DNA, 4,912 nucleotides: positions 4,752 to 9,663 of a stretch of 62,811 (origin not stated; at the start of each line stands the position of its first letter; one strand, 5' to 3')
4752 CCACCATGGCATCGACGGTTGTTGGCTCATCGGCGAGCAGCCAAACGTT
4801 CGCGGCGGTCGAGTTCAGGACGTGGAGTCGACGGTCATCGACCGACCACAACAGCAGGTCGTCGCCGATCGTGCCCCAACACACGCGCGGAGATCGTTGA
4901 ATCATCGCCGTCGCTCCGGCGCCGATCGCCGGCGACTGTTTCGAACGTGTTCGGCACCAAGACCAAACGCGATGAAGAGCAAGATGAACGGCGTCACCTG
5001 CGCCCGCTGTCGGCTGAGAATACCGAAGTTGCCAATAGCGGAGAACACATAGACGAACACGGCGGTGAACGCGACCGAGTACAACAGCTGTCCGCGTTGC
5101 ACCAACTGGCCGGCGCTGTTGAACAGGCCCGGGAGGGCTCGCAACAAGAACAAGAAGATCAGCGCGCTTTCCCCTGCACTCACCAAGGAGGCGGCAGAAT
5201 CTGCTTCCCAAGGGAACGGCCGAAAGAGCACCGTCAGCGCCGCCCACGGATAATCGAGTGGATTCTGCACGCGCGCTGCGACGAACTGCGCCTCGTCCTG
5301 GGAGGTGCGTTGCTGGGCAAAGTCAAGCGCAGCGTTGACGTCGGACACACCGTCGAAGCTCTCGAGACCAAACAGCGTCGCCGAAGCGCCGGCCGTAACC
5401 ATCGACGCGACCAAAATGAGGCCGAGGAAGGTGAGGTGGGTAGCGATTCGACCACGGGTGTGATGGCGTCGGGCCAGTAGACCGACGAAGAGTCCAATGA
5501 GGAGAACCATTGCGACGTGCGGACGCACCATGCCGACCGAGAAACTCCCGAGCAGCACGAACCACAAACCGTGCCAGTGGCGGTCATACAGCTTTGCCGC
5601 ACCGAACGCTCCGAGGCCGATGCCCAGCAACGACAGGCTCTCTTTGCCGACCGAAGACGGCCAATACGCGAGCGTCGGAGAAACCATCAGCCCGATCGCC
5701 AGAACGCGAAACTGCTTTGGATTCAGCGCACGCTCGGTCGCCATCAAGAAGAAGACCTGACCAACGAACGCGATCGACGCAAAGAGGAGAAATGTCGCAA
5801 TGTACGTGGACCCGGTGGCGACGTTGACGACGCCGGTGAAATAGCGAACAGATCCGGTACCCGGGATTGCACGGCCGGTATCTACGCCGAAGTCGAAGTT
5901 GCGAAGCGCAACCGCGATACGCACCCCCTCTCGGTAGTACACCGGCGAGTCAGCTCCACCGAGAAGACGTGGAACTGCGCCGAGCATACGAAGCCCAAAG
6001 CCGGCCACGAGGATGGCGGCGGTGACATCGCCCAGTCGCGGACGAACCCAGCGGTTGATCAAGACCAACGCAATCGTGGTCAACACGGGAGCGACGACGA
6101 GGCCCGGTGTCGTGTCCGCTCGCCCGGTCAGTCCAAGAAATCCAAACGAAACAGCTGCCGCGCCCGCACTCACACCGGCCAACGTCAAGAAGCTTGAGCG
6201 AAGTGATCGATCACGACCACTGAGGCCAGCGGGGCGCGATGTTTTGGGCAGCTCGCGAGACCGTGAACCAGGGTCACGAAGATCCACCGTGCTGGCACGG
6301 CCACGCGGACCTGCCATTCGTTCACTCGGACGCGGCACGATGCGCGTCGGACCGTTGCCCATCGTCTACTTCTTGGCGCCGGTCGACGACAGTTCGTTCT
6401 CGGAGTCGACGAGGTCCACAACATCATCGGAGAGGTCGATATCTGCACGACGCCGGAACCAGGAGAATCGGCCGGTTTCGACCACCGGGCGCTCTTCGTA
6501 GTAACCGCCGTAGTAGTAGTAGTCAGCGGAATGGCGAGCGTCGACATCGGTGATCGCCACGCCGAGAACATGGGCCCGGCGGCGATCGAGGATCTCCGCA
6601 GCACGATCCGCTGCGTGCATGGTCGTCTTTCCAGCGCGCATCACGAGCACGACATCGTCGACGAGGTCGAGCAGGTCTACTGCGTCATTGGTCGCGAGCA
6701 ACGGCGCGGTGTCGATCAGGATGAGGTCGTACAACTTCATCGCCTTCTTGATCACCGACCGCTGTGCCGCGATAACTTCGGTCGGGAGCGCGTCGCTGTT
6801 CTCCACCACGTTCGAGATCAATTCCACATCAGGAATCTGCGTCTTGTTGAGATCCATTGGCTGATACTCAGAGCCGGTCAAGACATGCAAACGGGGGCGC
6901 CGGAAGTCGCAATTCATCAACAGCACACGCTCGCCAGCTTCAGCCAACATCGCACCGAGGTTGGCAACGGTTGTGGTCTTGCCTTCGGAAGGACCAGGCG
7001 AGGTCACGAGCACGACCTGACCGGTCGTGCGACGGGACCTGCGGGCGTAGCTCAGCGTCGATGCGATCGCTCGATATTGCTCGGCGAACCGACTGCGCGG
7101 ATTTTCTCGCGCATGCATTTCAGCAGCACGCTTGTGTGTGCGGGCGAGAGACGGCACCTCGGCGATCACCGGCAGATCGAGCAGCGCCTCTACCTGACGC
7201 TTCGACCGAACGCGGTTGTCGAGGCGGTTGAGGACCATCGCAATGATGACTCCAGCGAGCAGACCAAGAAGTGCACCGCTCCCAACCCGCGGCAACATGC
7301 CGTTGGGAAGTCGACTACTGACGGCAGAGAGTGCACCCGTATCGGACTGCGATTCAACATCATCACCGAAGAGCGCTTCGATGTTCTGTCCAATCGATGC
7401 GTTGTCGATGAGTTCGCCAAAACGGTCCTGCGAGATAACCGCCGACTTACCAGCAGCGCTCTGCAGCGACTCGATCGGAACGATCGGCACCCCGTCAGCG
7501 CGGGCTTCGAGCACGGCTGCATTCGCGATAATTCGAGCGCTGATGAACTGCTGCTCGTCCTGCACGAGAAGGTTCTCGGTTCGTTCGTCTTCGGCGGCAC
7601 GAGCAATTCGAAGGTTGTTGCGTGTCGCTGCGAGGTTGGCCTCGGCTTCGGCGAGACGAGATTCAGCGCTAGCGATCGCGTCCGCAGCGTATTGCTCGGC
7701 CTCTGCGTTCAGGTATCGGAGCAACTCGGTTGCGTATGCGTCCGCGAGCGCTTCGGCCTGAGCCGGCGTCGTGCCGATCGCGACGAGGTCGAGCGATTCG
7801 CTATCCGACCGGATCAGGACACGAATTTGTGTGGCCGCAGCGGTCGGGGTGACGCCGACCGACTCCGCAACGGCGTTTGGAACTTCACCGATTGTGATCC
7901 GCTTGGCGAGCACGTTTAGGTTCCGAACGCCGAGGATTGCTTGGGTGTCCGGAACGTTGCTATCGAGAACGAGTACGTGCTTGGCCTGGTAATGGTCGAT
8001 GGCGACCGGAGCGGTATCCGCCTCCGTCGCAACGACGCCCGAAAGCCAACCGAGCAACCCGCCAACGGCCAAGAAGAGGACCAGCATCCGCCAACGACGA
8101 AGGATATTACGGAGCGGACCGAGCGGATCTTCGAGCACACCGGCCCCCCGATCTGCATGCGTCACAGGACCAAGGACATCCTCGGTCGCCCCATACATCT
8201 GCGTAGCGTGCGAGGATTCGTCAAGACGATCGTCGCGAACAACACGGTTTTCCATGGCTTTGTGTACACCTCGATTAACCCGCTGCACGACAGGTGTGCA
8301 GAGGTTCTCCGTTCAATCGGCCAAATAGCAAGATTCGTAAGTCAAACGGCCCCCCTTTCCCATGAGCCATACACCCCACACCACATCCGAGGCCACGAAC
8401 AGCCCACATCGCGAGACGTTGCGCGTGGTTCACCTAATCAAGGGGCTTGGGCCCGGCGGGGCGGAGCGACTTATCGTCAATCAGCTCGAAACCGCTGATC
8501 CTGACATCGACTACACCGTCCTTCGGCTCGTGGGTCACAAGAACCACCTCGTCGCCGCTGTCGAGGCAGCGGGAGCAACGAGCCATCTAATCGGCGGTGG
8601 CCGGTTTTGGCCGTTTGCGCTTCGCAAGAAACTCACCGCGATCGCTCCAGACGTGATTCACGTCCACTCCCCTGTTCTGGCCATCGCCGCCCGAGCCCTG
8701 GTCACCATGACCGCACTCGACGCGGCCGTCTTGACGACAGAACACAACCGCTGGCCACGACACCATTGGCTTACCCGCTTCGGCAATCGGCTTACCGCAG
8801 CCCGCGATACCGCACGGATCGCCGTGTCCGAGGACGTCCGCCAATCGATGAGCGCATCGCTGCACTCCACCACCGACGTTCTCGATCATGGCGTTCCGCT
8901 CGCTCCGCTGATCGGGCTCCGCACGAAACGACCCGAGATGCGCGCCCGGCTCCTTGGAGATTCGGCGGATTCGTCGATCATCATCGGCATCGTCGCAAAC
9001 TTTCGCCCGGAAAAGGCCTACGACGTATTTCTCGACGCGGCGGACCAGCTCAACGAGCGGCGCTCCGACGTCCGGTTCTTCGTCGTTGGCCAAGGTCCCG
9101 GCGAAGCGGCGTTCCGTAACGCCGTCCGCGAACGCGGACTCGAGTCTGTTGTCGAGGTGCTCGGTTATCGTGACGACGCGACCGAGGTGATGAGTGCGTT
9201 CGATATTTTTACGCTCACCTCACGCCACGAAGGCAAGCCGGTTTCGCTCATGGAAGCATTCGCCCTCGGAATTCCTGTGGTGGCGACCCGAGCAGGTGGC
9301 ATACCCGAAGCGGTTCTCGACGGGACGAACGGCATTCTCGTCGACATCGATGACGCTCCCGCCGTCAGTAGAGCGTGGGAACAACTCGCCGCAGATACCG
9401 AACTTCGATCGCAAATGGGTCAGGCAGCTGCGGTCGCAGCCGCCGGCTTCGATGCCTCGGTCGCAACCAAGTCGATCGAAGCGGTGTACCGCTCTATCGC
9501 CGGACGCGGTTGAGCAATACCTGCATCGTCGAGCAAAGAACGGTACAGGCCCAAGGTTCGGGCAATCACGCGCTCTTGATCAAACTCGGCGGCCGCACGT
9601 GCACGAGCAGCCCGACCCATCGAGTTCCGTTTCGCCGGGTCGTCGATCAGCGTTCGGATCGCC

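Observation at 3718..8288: Translationally coupled operon: BY tyrosine kinase, Wzy-like membrane protein and a PqqD / HprK-like kinase fusion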

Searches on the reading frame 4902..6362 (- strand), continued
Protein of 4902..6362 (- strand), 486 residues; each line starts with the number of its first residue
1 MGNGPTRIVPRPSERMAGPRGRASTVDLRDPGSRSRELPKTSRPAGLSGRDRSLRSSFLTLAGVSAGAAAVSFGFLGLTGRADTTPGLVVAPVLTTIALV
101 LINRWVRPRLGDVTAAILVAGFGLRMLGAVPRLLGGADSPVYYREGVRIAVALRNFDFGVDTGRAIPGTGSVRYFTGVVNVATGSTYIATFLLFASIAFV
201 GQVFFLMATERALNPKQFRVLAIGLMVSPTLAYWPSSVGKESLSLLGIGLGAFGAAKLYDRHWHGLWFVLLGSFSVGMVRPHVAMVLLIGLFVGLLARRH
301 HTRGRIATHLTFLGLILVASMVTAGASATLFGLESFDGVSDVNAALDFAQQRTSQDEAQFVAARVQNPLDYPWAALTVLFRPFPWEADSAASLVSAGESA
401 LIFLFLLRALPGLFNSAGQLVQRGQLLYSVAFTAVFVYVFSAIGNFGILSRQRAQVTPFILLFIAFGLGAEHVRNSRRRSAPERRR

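Call 78: find_encoding_contigs(protein=P0268, flank=6000, max_places=1)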
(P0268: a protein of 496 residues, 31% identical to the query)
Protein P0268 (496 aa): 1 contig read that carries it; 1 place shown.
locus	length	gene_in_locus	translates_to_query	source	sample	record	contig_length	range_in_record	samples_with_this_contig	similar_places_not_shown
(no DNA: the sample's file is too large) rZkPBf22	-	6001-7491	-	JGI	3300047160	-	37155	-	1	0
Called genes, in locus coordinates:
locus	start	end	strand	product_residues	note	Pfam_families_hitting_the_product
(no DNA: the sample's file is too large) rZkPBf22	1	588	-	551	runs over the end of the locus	-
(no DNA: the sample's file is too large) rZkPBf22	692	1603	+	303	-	PF03102:NeuB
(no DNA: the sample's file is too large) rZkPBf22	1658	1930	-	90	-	-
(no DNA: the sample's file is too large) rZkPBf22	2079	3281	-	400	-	PF02348:CTP_transf_3, PF12804:NTP_transf_3, PF08282:Hydrolase_3 (weak)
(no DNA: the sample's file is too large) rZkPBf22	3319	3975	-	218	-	PF01451:LMWPc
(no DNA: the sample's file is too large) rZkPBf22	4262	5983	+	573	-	PF00448:SRP54 (faint), PF01656:CbiA, PF10609:ParA (weak), PF13614:AAA_31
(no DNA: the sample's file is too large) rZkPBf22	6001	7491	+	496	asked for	-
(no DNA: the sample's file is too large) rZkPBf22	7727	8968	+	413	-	PF04909:Amidohydro_2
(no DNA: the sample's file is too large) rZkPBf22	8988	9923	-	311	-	PF01370:Epimerase, PF07993:NAD_binding_4 (faint), PF16363:GDP_Man_Dehyd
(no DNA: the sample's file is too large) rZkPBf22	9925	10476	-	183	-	-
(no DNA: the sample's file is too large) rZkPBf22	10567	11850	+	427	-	PF00355:Rieske, PF00848:Ring_hydroxyl_A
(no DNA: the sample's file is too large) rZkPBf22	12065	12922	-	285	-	PF00106:adh_short, PF13561:adh_short_C2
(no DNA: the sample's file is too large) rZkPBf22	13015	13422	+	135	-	PF00903:Glyoxalase, PF13669:Glyoxalase_4 (weak), PF18029:Glyoxalase_6 (weak)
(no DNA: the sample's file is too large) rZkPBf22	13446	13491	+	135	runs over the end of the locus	PF13577:SnoaL_4, PF00866:Ring_hydroxyl_B (weak)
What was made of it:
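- P0268, which lacks the tail, has none (call 78).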

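Call 79: find_encoding_contigs(protein=P0272, flank=6000, max_places=1)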
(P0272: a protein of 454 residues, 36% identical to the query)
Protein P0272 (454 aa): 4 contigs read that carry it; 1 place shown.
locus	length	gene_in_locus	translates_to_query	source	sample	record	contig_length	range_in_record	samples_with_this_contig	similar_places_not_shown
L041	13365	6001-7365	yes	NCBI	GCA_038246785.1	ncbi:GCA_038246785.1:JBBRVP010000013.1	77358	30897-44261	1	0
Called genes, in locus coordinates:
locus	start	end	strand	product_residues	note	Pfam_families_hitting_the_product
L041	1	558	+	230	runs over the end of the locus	PF00072:Response_reg, PF00196:GerE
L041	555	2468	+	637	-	PF13727:CoA_binding_3, PF13561:adh_short_C2 (faint), PF00106:adh_short (weak), PF01073:3Beta_HSD, PF01370:Epimerase, PF02719:Polysacc_synt_2, PF04321:RmlD_sub_bind, PF16363:GDP_Man_Dehyd, +1 more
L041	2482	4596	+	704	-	PF10609:ParA, PF13614:AAA_31, PF00142:Fer4_NifH (weak), PF01656:CbiA, PF09140:MipZ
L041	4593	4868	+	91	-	PF05402:PqqD (weak)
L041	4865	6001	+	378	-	PF14907:NTP_transf_5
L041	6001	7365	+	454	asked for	-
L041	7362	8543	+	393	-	PF01041:DegT_DnrJ_EryC1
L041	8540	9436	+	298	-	PF27840:ScmC (weak)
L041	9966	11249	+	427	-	PF00202:Aminotran_3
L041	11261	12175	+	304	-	PF00535:Glycos_transf_2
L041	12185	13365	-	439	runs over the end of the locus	PF16254:DUF4910, PF09940:DUF2172, PF16221:HTH_47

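Call 87: search_dna_similar(query=window:4905-6362:-, collection=plasmids, mode=protein, max_evalue=0.001, max_rows=15)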
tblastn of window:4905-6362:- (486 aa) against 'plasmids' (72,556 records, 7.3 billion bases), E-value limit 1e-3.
No match.

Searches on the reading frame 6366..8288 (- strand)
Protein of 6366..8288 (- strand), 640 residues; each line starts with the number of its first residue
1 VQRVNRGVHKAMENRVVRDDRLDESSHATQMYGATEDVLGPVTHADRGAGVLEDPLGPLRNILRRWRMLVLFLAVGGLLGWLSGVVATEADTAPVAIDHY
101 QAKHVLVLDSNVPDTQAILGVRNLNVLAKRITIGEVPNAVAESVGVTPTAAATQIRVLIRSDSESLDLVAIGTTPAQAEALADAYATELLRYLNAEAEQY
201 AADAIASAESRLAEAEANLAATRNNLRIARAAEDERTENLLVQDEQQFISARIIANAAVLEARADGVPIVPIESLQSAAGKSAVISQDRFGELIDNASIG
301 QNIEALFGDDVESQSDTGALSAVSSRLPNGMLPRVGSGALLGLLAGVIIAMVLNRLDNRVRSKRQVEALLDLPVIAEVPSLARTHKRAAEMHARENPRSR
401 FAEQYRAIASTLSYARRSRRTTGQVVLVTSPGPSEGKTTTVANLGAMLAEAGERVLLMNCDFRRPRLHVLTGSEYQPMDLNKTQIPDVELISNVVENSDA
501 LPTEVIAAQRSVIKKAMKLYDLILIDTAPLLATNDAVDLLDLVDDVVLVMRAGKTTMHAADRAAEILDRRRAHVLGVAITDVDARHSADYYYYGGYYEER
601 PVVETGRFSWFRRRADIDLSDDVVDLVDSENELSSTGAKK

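Call 7: search_protein_families(library=pfam, proteins=[window:6366-8288:-], max_evalue=0.01)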
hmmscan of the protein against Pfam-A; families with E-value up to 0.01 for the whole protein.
window:6366-8288:- (640 aa): 7 families
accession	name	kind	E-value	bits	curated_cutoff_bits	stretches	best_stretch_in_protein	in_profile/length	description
PF01656.29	CbiA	-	2.2e-09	37.8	25.4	1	428-586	3-87/125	CobQ/CobB/MinD/ParA nucleotide binding domain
PF13614.12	AAA_31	-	3.9e-07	30.6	27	1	436-530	14-128/177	AAA domain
PF00448.28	SRP54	-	2.2e-05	24.6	22.7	1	435-536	12-100/196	SRP54-type protein, GTPase domain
PF00142.24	Fer4_NifH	-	3.7e-05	23.8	25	1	436-476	12-52/271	4Fe-4S iron sulfur cluster binding proteins, NifH/frxC family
PF13500.12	AAA_26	-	5e-05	23.7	27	0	538-585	122-170/198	AAA domain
PF10609.15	ParA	-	0.0025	17.7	27.1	0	424-577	4-170/246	NUBPL iron-transfer P-loop NTPase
PF02374.21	ArsA_ATPase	-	0.0052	16.5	24.3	0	436-461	13-38/305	Anion-transporting ATPase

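Call 8: search_protein_families(library=ncbifam, proteins=[window:6366-8288:-], max_evalue=0.01)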
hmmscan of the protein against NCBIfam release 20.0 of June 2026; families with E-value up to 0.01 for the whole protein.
window:6366-8288:- (640 aa): 22 families
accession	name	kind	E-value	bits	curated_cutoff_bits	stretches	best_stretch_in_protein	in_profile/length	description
TIGR01007.1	eps_fam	subfamily_domain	1.2e-25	90.2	108.05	1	403-594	1-204/204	polysaccharide biosynthesis tyrosine autokinase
TIGR03018.1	pepcterm_TyrKin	hypoth_equivalog_domain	6.6e-20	71.3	230.65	1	395-572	5-201/207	XrtA-associated tyrosine autokinase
NF008568.0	PRK11519.1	equivalog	2.3e-19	69.1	1068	1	385-598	490-712/720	tyrosine-protein kinase Wzc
TIGR01005.1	eps_transp_fam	subfamily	9.8e-18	63.7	411.7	2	393-604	518-739/754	exopolysaccharide transport protein family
NF007350.0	PRK09841.1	equivalog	1.3e-14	53.3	1248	1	389-598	499-719/726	tyrosine-protein kinase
TIGR01969.1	minD_arch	subfamily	6.7e-12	45.1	201.75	1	427-582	4-170/251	cell division ATPase MinD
TIGR03029.1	EpsG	equivalog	4.6e-10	39.1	313.8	1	390-580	72-273/274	chain length determinant protein tyrosine kinase EpsG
TIGR01968.1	minD_bact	equivalog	5.6e-07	29.2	212.9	1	424-569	2-160/261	septum site-determining protein MinD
TIGR01006.1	polys_exp_MPA1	subfamily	3e-05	23.6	296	1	328-381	172-224/226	CspC family polysaccharide chain length determinant protein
NF041546.1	ParA_partition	equivalog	4.7e-05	23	180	1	436-571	12-127/203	ParA family partition ATPase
TIGR03007.1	pepcterm_ChnLen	equivalog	9.8e-05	20.7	278.85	1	338-390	420-472/498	XrtA system polysaccharide chain length determinant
TIGR00064.1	ftsY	equivalog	0.00017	20.9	260.7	1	420-551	75-191/279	signal recognition particle-docking protein FtsY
TIGR00959.1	ffh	equivalog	0.00031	19.7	473.2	1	435-536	110-199/428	signal recognition particle protein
TIGR03017.1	EpsF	equivalog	0.00031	19.6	422.75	1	334-378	399-443/444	chain length determinant protein EpsF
TIGR03453.1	partition_RepA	equivalog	0.0006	18.8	348.45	0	383-461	66-142/387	plasmid partitioning protein RepA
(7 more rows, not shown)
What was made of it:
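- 6366..8288 (-): BY-type tyrosine autokinase / co-polymerase (Wzc-like, 640 aa). Walker A at nt 6972-6995, Walker A' at 6894-6923, Walker B at 6702-6725, and the Tyr cluster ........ at 6498-6521. TIGR01007 E 1.2e-25 and Wzc PRK11519 E 2e-19, both below the curated cut-offs (call 8).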

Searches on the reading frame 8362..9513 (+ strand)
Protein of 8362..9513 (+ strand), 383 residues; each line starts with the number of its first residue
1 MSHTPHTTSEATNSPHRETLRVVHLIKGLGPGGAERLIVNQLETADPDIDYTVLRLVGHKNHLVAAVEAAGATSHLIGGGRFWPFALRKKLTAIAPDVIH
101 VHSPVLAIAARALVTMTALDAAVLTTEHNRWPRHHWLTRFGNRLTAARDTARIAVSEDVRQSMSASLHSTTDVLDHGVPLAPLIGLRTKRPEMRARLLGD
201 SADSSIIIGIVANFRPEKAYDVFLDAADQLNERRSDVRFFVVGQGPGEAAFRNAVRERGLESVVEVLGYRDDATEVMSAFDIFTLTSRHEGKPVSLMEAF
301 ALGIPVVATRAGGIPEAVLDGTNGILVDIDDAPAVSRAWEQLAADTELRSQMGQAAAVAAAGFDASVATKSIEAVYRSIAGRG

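Call 7: search_protein_families(library=pfam, proteins=[window:8362-9513:+], max_evalue=0.01)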
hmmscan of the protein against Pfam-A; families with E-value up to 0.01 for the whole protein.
window:8362-9513:+ (383 aa): 6 families
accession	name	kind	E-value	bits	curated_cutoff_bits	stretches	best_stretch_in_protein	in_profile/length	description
PF00534.26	Glycos_transf_1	-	1.1e-33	116.7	26.4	1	203-356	13-169/172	Glycosyl transferases group 1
PF13692.12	Glyco_trans_1_4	-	4.1e-33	115.1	27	1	207-345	3-142/142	Glycosyl transferases group 1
PF13439.12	Glyco_transf_4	-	4.5e-11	43.5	28.5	1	67-168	44-153/170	Glycosyltransferase Family 4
PF13579.12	Glyco_trans_4_4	-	8.7e-08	33.1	29.7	1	73-165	50-144/158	Glycosyl transferase 4-like domain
PF20706.3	GT4-conflict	-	1.2e-06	28.2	26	1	199-318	194-320/385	Family 4 Glycosyltransferase in conflict systems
PF13524.12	Glyco_trans_1_2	-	0.0018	18.6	25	1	235-357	13-126/144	Glycosyl transferase-like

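Call 8: search_protein_families(library=ncbifam, proteins=[window:8362-9513:+], max_evalue=0.01)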
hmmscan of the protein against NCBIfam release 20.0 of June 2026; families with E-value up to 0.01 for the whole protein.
window:8362-9513:+ (383 aa): 44 families (the best 25 are shown)
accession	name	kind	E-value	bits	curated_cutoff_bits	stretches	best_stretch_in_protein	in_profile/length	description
TIGR03088.1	stp2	hypoth_equivalog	1.7e-36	126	409.05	1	21-378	3-372/374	TIGR03088 family PEP-CTERM/XrtA system glycosyltransferase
TIGR03999.1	thiol_BshA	equivalog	4.5e-30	104.8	273.7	1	97-379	86-373/375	N-acetyl-alpha-D-glucosaminyl L-malate synthase BshA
NF041876.1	EPS_EpsE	equivalog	3e-27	95.9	400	1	157-367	170-384/389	exopolysaccharide biosynthesis GT4 family glycosyltransferase EpsE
NF011726.0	PRK15179.1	equivalog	3.9e-22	78.3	733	1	196-355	508-673/694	Vi polysaccharide biosynthesis protein TviE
TIGR03449.1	mycothiol_MshA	equivalog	6.5e-22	78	462.5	1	188-379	205-403/406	D-inositol-3-phosphate glycosyltransferase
TIGR04005.1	wcaL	equivalog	9.8e-18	64.2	537.6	1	210-371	227-398/406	colanic acid biosynthesis glycosyltransferase WcaL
TIGR04063.1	stp3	hypoth_equivalog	7e-17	61.4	442.05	1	90-357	87-372/397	TIGR04063 family PEP-CTERM/XrtA system glycosyltransferase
NF047684.1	TeichurnBiosyTuaC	equivalog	3.4e-16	59.2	550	1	93-379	106-389/391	teichuronic acid biosynthesis protein TuaC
NF038229.1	Glyco4_Geo_Pelo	equivalog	9.3e-15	54.5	400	1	144-379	104-336/338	GPMC system family 4 glycosyltransferase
NF050063.1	ProtGlycPglJ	equivalog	5.2e-14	52.2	500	1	235-370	221-358/363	N-acetylgalactosamine-N,N'-diacetylbacillosaminyl-diphospho-undecaprenol 4-alpha-N-acetylgalactosaminyltransferase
NF012034.0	PRK15490.1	equivalog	3.5e-13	48.8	813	1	201-335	394-526/578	Vi polysaccharide biosynthesis glycosyltransferase TviE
TIGR04047.1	MSMEG_0565_glyc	hypoth_equivalog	9.5e-13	48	259.85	1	55-370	46-366/373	MSMEG_0565 family glycosyltransferase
NF050056.1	ProtGlycPglH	equivalog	2.5e-12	46.6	600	1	213-366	187-340/354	GalNAc-alpha-(1->4)-GalNAc-alpha-(1->3)-diNAcBac-PP-undecaprenol alpha-1,4-N-acetyl-D-galactosaminyltransferase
NF047880.1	glyco_SdgA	exception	9.4e-12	44.2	800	1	207-368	318-479/488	serine-aspartate repeat adhesin O-glycosyltransferase SdgA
NF038011.1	PelF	equivalog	1.5e-11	44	100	1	157-358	268-469/489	GT4 family glycosyltransferase PelF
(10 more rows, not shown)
